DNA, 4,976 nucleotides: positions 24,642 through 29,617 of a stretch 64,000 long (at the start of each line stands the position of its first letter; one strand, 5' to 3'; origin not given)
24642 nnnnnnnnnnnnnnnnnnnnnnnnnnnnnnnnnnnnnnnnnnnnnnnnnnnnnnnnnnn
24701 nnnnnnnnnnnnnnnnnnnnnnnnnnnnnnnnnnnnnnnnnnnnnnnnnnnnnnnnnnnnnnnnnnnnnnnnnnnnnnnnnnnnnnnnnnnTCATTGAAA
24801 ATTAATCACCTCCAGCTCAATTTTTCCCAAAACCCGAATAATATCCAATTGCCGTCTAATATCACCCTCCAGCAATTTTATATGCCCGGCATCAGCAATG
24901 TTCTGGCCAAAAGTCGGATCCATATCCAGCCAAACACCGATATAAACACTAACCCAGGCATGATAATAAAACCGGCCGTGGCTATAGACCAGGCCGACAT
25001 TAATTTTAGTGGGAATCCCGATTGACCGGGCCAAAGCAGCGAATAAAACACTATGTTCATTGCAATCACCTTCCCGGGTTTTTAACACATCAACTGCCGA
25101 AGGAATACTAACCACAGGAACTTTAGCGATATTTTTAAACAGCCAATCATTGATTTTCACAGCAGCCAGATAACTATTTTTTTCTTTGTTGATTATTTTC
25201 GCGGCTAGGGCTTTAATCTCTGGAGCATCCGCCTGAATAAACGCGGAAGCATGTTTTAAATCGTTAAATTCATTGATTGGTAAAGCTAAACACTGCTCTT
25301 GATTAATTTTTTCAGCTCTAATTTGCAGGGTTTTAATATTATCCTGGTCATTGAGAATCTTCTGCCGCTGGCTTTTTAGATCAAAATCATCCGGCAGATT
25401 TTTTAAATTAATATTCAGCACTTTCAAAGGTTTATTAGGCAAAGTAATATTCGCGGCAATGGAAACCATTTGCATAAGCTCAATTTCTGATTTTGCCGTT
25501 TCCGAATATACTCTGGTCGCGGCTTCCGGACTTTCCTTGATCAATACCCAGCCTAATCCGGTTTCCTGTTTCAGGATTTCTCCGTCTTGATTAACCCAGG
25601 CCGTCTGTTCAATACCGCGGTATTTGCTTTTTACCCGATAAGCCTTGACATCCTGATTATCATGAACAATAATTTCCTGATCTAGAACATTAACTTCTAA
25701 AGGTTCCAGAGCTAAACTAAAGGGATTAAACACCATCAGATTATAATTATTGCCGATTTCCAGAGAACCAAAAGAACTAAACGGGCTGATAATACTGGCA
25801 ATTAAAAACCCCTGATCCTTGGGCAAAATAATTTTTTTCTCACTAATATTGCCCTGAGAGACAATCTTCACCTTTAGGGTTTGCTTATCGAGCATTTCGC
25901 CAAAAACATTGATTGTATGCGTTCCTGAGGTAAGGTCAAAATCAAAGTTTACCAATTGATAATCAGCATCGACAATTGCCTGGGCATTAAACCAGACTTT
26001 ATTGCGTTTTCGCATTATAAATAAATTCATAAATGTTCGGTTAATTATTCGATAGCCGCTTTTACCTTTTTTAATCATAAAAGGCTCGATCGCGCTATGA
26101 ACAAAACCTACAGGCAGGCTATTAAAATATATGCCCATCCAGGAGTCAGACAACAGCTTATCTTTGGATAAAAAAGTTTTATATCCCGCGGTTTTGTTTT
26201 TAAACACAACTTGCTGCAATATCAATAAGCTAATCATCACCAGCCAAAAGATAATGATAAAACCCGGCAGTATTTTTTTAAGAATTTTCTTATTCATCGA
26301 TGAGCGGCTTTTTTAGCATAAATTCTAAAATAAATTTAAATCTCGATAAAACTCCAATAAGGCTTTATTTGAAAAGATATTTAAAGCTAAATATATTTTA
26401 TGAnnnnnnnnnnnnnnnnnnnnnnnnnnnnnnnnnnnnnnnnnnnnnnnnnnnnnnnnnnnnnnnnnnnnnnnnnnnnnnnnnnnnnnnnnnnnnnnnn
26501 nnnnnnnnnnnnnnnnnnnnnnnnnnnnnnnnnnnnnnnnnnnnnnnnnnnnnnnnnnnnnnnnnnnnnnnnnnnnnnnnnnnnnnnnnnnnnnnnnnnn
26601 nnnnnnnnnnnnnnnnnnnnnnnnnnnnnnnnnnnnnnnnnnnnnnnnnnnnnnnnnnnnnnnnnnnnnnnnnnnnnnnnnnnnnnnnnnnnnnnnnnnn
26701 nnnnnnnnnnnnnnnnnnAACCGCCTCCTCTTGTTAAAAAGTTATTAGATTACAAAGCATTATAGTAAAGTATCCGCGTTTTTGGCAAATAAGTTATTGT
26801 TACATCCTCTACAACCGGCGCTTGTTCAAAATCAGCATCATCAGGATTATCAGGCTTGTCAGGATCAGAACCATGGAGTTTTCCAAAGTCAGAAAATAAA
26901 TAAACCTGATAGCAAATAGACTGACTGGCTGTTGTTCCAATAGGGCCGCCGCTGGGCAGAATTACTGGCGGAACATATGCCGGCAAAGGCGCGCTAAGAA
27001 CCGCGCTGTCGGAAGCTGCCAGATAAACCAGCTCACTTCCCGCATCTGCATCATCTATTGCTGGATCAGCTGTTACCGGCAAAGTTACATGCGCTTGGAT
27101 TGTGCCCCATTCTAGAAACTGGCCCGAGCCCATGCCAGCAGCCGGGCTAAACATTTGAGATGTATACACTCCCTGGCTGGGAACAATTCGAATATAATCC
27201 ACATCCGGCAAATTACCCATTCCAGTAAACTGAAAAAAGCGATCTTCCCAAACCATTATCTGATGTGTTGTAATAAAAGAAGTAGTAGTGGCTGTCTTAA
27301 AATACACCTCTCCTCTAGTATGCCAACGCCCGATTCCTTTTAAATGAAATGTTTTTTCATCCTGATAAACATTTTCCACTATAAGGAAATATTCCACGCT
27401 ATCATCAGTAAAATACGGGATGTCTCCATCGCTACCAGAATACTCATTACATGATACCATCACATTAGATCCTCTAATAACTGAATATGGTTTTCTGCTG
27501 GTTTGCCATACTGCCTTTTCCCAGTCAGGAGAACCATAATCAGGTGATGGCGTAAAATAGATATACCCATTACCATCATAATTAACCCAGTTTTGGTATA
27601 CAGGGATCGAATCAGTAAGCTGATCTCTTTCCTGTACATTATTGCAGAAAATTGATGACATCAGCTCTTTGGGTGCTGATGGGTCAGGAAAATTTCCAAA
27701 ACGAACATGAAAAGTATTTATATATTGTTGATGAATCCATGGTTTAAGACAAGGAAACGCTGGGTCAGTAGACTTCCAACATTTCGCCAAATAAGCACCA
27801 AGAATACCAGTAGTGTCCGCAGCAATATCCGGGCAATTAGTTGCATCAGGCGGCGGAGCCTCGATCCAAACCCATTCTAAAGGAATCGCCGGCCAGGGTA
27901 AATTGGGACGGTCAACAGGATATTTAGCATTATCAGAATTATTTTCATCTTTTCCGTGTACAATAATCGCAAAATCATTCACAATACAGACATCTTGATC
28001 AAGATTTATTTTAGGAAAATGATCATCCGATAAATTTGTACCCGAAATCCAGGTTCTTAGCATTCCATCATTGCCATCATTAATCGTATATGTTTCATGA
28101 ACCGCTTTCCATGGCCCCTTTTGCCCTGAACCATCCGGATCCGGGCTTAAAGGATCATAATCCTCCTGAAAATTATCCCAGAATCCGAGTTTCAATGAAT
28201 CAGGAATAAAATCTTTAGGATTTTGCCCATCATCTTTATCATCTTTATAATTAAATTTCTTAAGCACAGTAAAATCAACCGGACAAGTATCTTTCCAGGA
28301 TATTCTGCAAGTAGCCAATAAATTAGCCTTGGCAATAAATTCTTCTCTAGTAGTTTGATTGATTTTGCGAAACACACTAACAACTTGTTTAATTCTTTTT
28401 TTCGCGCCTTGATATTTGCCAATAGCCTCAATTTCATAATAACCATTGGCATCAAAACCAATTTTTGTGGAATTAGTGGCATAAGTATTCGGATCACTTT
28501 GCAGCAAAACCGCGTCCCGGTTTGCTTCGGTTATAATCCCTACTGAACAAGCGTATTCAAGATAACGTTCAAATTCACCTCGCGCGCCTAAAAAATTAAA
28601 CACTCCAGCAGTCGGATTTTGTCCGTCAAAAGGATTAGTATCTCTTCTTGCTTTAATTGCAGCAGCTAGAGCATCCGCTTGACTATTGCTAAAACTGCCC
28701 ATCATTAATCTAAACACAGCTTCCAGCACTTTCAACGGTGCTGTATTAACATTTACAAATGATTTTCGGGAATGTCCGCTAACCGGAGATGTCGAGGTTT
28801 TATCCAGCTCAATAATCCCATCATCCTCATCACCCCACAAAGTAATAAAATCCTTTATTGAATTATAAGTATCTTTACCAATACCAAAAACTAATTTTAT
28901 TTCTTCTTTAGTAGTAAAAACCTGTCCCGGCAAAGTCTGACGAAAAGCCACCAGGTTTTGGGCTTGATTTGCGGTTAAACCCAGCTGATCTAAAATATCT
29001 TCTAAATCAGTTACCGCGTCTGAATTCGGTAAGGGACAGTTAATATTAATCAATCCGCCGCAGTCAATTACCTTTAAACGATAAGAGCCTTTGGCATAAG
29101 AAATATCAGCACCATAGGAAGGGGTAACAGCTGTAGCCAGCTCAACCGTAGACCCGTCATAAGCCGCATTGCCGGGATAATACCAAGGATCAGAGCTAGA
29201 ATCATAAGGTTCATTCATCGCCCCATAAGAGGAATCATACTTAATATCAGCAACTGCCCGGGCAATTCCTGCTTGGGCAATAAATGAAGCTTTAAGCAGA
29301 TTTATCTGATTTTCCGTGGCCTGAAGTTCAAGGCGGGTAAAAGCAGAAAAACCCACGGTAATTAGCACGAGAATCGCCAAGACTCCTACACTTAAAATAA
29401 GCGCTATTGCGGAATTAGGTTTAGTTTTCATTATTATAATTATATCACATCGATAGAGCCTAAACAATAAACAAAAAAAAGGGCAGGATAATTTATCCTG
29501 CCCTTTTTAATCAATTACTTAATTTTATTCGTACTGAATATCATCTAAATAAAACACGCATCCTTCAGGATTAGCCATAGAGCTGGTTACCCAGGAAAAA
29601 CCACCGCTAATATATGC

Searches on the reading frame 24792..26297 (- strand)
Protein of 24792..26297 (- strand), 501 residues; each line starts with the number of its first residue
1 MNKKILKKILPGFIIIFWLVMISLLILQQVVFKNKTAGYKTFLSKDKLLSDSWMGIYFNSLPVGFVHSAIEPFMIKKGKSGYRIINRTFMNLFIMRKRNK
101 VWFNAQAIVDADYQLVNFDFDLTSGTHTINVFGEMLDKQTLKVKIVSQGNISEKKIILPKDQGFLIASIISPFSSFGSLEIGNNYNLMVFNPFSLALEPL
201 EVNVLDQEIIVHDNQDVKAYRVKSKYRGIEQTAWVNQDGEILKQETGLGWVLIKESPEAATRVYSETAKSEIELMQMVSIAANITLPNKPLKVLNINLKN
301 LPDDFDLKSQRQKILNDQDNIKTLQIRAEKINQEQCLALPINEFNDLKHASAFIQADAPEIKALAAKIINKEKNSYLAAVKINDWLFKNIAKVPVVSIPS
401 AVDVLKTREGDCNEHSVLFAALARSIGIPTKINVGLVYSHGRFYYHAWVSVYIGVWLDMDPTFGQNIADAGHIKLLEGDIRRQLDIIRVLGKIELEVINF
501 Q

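Call 63: search_protein_families(library=pfam, proteins=[window:24792-26297:-], max_evalue=0.001)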
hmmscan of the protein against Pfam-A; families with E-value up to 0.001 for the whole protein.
window:24792-26297:- (501 aa): 2 families
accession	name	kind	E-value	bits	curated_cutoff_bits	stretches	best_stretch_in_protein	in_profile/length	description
PF01841.26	Transglut_core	-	2.8e-20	73.1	23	1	362-461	1-108/108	Transglutaminase-like superfamily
PF13471.12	Transglut_core3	-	1.4e-05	25.4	26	1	409-451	55-97/117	Transglutaminase-like superfamily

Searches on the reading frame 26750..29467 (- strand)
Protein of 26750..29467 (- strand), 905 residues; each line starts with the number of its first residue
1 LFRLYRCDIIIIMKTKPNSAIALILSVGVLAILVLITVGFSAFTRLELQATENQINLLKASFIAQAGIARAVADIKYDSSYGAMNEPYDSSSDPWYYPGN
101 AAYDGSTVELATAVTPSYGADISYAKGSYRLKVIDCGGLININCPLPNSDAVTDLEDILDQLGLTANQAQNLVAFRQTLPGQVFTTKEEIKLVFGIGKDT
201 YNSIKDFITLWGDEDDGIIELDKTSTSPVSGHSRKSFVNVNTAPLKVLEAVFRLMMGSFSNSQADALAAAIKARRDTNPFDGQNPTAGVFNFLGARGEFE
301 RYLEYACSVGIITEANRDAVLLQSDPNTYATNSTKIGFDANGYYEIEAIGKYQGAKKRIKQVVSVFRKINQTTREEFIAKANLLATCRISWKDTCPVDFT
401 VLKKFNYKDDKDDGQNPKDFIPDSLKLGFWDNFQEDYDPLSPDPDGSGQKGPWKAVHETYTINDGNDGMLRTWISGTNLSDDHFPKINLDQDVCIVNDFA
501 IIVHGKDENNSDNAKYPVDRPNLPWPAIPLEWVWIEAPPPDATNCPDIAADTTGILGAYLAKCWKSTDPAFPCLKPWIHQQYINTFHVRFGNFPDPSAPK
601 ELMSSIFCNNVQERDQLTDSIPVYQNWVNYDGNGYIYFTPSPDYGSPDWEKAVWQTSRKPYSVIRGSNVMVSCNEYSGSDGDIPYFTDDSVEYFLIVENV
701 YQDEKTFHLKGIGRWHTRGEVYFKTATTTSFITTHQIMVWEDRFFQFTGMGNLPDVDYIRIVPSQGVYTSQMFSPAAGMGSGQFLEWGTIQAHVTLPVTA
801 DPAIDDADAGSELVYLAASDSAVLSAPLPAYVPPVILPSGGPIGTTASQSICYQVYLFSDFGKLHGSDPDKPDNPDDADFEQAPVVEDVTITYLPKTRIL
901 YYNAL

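Call 14: search_protein_families(library=pfam, proteins=[window:26750-29467:-], max_evalue=0.01)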
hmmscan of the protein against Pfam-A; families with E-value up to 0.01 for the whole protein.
window:26750-29467:- (905 aa): 2 families
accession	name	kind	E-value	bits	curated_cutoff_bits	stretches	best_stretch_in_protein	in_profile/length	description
PF12836.13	HHH_3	-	7.6e-06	26.4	27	1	163-209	21-65/65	Helix-hairpin-helix motif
PF03934.19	T2SSK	-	0.0018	19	24.2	0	238-269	1-28/63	Type II secretion system (T2SS), protein K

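Call 79: search_protein_families(library=ncbifam, proteins=[window:26750-29431:-], max_evalue=0.01)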
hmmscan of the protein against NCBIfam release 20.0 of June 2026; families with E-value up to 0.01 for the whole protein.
window:26750-29431:- (893 aa): 3 families
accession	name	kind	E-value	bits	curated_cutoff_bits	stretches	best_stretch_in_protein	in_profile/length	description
NF037980.1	T2SS_GspK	equivalog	1.2e-09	38.2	130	1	9-267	4-252/307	type II secretion system minor pseudopilin GspK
TIGR00426.1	TIGR00426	subfamily_domain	0.0006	19.8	53.1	1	150-198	23-69/69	competence protein ComEA helix-hairpin-helix repeat region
TIGR01259.1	comE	subfamily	0.0017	18.3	152.35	0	150-198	74-120/120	comEA protein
